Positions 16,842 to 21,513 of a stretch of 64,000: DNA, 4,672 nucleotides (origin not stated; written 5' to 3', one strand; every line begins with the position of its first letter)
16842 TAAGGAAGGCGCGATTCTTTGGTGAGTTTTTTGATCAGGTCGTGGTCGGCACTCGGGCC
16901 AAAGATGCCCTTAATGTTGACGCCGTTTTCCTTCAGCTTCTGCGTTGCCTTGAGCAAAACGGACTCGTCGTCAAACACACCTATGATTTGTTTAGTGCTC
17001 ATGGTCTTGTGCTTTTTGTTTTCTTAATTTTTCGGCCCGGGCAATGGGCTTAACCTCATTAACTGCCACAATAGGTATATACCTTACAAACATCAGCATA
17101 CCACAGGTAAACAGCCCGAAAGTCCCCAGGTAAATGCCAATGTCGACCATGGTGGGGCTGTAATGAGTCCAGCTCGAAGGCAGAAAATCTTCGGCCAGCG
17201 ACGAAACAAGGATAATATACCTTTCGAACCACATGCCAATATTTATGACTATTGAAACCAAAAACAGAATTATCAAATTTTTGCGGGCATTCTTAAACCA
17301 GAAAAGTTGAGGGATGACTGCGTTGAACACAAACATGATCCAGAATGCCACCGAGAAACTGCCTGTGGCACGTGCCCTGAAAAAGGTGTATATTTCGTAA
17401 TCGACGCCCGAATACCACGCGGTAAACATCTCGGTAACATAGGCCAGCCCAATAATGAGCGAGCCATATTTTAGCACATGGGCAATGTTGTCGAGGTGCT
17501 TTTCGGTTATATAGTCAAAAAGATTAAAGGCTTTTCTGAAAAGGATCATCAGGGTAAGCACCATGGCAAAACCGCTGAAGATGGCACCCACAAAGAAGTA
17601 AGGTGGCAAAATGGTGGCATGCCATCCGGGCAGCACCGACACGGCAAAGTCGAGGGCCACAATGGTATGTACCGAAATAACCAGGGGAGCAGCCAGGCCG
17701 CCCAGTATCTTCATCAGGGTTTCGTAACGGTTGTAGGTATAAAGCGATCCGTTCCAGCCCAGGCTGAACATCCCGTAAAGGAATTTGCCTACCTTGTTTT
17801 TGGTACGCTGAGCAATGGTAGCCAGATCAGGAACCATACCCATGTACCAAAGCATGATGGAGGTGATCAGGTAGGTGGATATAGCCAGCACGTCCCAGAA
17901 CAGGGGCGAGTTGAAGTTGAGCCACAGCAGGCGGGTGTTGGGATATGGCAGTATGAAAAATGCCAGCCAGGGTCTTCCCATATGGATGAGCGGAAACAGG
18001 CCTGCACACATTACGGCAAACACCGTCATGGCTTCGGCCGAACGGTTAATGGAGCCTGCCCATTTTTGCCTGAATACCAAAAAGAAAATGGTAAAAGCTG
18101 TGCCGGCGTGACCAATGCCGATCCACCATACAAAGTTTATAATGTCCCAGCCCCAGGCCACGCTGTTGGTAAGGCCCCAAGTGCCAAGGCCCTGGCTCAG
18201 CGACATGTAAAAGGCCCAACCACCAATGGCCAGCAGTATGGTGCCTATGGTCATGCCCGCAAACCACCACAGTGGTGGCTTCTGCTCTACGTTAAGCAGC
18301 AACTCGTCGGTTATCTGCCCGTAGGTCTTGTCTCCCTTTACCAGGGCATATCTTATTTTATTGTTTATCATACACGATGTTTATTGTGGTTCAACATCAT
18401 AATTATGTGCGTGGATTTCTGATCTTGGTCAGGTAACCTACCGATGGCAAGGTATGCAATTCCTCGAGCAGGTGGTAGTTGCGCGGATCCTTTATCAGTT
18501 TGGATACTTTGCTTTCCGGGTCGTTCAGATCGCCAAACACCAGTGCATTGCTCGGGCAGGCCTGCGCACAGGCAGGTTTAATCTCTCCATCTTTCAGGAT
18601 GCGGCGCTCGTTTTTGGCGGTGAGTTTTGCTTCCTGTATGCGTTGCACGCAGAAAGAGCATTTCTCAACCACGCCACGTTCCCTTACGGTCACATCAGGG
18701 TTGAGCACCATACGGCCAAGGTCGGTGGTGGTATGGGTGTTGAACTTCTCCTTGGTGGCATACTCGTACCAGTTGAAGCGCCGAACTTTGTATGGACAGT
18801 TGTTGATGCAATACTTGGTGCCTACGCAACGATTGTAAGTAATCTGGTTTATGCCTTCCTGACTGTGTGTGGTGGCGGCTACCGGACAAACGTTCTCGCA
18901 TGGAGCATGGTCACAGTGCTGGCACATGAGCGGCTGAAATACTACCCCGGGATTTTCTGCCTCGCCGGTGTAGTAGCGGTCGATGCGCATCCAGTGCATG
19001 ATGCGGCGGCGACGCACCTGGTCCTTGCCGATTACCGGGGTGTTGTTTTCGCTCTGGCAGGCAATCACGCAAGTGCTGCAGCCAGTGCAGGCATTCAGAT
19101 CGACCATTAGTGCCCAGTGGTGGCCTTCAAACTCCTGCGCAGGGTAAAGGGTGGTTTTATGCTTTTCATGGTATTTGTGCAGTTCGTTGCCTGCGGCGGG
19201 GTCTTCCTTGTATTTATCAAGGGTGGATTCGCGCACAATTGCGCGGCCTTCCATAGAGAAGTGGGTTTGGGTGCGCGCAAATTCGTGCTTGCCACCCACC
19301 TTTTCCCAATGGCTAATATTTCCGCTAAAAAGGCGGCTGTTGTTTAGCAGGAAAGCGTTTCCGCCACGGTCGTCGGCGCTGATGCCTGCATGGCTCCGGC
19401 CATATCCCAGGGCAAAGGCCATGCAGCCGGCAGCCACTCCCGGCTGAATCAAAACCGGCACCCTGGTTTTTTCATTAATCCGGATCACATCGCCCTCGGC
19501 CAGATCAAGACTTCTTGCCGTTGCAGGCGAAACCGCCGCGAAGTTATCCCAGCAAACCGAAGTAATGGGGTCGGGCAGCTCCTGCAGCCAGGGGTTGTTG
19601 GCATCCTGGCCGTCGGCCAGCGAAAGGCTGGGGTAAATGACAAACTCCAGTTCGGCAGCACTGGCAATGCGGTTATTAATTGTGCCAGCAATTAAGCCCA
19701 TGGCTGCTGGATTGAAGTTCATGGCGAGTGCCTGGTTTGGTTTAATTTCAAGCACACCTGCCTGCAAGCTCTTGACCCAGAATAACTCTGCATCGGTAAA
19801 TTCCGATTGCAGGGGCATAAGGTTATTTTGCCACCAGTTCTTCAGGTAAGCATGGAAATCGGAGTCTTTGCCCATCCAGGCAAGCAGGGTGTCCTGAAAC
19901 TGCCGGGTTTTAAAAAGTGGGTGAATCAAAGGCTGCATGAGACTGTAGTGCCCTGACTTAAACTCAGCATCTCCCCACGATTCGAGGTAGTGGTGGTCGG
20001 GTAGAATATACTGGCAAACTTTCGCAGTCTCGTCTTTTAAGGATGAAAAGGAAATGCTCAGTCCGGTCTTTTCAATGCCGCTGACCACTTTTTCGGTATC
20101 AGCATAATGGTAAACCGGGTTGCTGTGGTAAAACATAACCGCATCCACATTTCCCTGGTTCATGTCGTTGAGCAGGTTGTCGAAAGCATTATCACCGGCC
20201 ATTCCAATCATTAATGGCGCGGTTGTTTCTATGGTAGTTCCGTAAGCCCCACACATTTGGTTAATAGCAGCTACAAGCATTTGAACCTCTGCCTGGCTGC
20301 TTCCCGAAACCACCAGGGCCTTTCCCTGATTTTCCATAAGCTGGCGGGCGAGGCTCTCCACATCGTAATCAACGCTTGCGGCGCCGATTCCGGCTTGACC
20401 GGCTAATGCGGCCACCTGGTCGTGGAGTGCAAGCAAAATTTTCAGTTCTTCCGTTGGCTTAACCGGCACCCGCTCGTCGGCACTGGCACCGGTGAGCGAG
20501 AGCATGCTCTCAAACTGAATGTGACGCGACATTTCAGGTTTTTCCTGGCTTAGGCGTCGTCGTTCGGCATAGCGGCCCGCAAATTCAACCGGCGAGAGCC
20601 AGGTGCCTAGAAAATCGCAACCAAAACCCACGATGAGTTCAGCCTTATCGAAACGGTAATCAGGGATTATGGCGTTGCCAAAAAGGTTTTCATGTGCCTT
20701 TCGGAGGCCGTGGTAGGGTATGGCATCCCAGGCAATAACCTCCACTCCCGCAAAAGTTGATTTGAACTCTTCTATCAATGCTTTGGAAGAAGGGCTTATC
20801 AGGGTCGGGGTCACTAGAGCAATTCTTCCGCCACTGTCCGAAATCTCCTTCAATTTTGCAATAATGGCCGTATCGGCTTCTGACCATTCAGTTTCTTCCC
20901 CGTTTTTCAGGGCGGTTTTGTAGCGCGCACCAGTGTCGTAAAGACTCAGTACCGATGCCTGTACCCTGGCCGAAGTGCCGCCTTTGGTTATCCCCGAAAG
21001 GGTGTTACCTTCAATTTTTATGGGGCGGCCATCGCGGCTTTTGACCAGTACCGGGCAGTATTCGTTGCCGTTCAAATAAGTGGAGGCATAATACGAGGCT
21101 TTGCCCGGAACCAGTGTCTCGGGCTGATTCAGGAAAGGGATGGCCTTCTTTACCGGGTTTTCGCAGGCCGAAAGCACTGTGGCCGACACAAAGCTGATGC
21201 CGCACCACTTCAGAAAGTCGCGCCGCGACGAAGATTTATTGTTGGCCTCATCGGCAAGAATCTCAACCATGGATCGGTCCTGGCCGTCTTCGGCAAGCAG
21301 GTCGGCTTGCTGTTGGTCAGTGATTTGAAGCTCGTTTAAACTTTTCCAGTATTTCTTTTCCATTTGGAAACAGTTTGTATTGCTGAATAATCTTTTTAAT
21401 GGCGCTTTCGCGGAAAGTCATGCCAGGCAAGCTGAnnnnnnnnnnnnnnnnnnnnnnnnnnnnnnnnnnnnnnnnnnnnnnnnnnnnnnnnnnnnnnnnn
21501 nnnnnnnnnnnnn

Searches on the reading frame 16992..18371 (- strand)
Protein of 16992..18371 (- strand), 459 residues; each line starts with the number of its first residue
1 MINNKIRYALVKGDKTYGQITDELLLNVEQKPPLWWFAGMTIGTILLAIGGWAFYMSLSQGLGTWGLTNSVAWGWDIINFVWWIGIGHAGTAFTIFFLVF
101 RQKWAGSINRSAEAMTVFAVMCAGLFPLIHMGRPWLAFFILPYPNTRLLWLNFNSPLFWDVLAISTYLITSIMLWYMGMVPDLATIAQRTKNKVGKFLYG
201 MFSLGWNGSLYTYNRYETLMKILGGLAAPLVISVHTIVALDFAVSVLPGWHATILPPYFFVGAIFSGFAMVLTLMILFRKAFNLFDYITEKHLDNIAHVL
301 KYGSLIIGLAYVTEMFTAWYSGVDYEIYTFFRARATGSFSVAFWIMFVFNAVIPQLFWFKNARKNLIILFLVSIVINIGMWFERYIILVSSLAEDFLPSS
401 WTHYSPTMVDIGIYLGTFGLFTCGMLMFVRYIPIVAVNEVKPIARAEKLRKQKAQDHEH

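Call 18: search_protein_families(library=pfam, proteins=[window:16992-18371:-], max_evalue=0.001)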
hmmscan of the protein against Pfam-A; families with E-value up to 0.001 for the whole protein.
window:16992-18371:- (459 aa): 1 family
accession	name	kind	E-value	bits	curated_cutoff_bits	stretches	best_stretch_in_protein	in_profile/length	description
PF03916.19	NrfD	-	6.5e-20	72.4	25.8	1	67-391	5-308/313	Polysulphide reductase, NrfD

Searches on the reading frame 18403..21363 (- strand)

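Call 18: search_protein_families(library=pfam, proteins=[window:18403-21363:-], max_evalue=0.001)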
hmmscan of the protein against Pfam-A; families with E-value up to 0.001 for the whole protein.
window:18403-21363:- (986 aa): 9 families
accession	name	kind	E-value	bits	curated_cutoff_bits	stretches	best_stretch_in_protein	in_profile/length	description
PF13247.11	Fer4_11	-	5.1e-12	46.3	26.2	1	808-868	4-66/100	4Fe-4S dicluster domain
PF12838.12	Fer4_7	-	6.1e-11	43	27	1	759-830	2-52/52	4Fe-4S dicluster domain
PF00384.28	Molybdopterin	-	1.2e-07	31.5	24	1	157-487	16-341/353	Molybdopterin oxidoreductase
PF13237.11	Fer4_10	-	7e-06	26.3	25.5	0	808-857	3-53/53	4Fe-4S dicluster domain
PF13187.11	Fer4_9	-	0.00015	22.2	27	0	758-828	1-49/52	4Fe-4S dicluster domain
PF25160.1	LdpA_Fe-S-bd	-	0.00031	20.9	27.6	1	820-859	7-41/49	LdpA Fe-S cluster-binding domain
PF13183.11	Fer4_8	-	0.00044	21.2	27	0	756-828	2-66/68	4Fe-4S dicluster domain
PF12837.12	Fer4_6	-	0.00051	20.3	25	0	754-769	4-19/24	4Fe-4S binding domain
PF12797.12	Fer4_2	-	0.00059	20.1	24.5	1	750-769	1-20/22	4Fe-4S binding domain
